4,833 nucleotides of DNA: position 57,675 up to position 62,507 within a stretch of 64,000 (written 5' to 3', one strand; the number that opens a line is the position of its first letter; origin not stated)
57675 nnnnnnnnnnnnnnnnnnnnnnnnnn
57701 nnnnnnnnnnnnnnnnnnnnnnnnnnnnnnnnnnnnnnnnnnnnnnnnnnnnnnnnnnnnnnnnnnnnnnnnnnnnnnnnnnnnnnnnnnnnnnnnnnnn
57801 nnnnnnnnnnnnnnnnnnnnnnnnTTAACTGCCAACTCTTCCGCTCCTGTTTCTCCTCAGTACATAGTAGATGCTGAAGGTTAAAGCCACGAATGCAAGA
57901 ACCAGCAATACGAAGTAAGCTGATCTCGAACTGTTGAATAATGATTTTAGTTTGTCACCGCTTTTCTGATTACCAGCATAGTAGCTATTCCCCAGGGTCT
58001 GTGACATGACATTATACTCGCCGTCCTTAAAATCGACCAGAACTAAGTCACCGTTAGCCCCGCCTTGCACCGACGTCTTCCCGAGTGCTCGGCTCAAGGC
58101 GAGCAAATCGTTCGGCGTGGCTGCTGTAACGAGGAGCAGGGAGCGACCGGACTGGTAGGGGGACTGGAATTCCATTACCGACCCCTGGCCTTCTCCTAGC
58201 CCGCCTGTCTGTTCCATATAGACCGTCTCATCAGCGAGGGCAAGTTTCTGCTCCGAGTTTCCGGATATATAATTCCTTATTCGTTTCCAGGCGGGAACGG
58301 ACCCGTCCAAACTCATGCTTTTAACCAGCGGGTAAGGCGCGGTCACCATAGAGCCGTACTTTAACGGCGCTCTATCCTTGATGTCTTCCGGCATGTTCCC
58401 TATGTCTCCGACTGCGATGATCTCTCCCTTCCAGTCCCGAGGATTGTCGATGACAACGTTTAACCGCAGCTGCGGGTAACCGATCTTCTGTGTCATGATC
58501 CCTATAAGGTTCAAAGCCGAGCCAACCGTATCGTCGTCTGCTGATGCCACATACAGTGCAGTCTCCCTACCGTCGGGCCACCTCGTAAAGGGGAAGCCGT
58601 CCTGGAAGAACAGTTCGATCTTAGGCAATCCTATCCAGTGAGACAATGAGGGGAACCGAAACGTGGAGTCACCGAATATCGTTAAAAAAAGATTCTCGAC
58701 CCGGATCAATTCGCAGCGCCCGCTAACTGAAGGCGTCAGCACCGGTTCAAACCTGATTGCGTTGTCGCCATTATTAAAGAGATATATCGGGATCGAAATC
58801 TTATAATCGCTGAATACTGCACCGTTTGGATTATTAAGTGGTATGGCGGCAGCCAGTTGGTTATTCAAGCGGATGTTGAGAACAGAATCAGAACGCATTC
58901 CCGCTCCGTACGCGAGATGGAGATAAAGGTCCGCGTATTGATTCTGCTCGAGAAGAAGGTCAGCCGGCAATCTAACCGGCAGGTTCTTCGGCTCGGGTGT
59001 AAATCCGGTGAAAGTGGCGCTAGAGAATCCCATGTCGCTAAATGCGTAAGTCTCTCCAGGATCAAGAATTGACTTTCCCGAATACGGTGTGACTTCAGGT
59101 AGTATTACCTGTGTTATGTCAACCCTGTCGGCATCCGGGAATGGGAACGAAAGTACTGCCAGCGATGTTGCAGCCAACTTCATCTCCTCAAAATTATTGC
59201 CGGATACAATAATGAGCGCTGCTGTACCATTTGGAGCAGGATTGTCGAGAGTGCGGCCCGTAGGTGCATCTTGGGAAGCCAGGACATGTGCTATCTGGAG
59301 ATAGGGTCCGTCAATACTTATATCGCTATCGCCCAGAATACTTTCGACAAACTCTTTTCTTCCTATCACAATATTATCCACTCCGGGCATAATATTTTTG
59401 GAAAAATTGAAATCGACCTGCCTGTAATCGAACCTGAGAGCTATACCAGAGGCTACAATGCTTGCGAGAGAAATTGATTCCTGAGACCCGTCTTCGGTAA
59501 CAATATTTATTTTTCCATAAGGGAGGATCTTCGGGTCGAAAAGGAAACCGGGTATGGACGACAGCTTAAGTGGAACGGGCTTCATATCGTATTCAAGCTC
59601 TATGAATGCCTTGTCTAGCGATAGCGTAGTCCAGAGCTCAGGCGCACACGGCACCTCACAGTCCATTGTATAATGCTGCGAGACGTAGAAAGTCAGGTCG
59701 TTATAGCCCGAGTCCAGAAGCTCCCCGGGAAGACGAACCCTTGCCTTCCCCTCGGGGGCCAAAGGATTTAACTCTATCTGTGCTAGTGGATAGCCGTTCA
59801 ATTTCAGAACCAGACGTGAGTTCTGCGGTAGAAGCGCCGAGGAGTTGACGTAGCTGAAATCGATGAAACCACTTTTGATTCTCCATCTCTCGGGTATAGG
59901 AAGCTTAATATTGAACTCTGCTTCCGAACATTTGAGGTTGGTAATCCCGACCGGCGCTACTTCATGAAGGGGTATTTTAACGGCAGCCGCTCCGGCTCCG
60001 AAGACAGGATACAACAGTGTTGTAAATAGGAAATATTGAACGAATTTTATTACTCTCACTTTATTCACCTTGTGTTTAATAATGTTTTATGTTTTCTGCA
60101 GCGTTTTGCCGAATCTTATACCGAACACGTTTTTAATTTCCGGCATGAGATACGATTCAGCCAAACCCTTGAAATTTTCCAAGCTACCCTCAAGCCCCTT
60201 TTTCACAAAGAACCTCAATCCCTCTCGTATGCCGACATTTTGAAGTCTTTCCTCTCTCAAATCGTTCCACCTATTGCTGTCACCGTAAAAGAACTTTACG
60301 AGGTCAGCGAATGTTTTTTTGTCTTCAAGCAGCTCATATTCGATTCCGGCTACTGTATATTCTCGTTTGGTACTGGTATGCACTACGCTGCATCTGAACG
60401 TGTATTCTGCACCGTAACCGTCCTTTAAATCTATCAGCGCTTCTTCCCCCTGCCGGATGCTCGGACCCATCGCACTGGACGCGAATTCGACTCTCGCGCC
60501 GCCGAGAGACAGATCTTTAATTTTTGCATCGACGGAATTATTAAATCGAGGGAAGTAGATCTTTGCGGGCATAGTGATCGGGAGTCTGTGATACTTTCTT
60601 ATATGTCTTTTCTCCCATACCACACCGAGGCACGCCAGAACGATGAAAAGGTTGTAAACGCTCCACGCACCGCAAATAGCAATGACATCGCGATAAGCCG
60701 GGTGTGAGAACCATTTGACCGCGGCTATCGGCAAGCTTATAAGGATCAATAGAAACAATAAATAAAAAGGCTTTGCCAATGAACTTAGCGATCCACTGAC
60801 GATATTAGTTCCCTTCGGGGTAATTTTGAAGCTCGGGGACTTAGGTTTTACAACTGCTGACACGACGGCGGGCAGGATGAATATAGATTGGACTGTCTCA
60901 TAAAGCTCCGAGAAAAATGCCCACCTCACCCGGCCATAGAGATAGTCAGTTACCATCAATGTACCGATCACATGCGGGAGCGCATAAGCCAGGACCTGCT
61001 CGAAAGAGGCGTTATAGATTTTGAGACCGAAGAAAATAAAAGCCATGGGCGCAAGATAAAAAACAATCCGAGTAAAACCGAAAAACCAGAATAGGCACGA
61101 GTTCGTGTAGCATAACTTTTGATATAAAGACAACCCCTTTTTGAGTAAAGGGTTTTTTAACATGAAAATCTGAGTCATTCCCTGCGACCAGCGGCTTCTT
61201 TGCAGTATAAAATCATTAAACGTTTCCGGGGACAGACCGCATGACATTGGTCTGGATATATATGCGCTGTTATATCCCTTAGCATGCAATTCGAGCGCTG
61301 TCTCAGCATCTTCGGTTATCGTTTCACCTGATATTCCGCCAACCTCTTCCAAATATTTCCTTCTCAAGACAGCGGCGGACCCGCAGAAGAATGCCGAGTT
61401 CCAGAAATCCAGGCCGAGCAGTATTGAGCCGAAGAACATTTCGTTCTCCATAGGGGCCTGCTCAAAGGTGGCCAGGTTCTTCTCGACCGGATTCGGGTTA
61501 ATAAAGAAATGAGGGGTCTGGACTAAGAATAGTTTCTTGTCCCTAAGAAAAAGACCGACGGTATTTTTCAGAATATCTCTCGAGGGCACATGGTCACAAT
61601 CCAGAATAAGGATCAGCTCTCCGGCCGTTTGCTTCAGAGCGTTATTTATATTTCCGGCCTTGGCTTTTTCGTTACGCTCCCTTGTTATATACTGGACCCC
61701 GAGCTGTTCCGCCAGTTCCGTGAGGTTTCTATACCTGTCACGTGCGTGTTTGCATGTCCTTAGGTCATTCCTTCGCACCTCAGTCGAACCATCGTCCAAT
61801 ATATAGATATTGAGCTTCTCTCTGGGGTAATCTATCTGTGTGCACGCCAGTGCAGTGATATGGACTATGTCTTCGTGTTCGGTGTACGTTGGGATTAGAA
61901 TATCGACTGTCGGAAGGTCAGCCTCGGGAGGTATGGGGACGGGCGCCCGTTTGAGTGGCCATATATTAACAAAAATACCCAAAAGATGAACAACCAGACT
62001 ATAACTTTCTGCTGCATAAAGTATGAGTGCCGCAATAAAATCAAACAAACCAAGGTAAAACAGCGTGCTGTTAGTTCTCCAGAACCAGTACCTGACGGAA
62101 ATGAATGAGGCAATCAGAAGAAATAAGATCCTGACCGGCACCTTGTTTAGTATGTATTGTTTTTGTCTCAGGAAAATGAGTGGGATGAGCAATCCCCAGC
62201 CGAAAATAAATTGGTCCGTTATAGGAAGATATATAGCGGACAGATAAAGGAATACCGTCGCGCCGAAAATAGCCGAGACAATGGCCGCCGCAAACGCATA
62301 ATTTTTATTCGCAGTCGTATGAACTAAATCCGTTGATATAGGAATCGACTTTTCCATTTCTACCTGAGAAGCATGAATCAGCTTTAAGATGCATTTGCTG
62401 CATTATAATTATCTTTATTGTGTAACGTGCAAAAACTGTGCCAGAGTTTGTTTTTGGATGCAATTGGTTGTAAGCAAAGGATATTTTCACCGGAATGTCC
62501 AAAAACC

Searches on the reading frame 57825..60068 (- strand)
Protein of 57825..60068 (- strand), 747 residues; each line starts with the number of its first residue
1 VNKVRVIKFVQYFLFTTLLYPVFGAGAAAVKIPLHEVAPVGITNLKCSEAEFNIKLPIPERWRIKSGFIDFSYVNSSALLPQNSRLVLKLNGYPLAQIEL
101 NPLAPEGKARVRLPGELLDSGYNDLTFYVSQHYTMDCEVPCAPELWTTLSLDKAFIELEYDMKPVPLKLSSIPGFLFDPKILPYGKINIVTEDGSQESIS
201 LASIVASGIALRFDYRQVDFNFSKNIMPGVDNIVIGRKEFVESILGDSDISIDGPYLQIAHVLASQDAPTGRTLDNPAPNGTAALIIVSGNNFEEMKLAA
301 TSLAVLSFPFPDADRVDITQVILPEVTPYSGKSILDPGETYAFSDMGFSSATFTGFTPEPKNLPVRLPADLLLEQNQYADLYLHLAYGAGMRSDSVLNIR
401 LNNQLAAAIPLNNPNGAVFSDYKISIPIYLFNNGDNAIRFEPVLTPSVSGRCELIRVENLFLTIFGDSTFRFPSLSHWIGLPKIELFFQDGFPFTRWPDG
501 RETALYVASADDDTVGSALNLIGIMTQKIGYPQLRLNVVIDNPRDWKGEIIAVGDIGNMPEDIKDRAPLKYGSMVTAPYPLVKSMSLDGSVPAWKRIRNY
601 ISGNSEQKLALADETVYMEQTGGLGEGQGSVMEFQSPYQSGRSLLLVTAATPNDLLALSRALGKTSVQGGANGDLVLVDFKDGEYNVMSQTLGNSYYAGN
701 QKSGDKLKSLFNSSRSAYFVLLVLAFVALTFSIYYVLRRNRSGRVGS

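Call 14: search_protein_families(library=pfam, proteins=[window:57825-60068:-])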
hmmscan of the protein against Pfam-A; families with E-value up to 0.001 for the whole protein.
window:57825-60068:- (747 aa): 1 family
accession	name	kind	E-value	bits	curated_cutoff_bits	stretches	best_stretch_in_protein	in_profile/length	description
PF03170.19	BcsB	-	6.9e-109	365.3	21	1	31-647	5-606/606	Bacterial cellulose synthase subunit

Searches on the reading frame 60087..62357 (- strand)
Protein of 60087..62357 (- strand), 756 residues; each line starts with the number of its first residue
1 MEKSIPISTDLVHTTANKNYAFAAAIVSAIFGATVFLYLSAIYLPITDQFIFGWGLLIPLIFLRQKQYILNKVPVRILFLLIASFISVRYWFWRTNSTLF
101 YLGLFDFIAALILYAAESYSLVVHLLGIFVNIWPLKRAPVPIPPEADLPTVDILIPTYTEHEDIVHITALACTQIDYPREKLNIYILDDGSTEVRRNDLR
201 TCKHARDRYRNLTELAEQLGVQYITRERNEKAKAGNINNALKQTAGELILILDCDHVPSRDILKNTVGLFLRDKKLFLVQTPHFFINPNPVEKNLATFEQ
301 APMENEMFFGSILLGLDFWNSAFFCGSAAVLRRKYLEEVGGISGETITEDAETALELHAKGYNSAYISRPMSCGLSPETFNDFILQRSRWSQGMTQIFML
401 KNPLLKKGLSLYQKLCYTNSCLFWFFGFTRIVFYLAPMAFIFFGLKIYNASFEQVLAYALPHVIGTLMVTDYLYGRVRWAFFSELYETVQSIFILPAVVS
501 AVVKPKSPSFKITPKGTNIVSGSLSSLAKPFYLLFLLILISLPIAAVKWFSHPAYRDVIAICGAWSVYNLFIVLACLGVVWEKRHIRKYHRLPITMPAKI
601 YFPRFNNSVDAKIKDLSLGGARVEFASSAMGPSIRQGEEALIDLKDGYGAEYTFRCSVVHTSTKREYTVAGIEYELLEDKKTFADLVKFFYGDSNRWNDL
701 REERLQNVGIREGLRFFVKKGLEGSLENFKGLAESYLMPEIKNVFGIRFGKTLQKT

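Call 14: search_protein_families(library=pfam, proteins=[window:60087-62357:-])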
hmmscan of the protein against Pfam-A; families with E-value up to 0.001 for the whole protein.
window:60087-62357:- (756 aa): 6 families
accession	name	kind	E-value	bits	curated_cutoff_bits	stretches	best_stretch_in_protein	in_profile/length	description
PF13632.12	Glyco_trans_2_3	-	3.2e-26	92.8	27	1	248-442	1-187/198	Glycosyl transferase family group 2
PF00535.33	Glycos_transf_2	-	2.1e-20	73.8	23.3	1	153-339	2-167/168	Glycosyl transferase family 2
PF13641.12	Glyco_tranf_2_3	-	1.8e-16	61.3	27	1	150-393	2-230/230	Glycosyltransferase like family 2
PF03552.20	Cellulose_synt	-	1.1e-11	44.4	24.7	1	337-473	413-553/722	Cellulose synthase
PF13506.12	Glyco_transf_21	-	1.8e-10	41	21.7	1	229-391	14-173/174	Glycosyl transferase family 21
PF07238.19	PilZ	-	4.5e-09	37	22.5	1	587-687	3-97/102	PilZ domain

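Call 40: find_encoding_contigs(protein=window:60087-62357:-, flank=10000, max_places=6)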
Protein window:60087-62357:- (756 aa): no gene with exactly this product is on record in the collection.
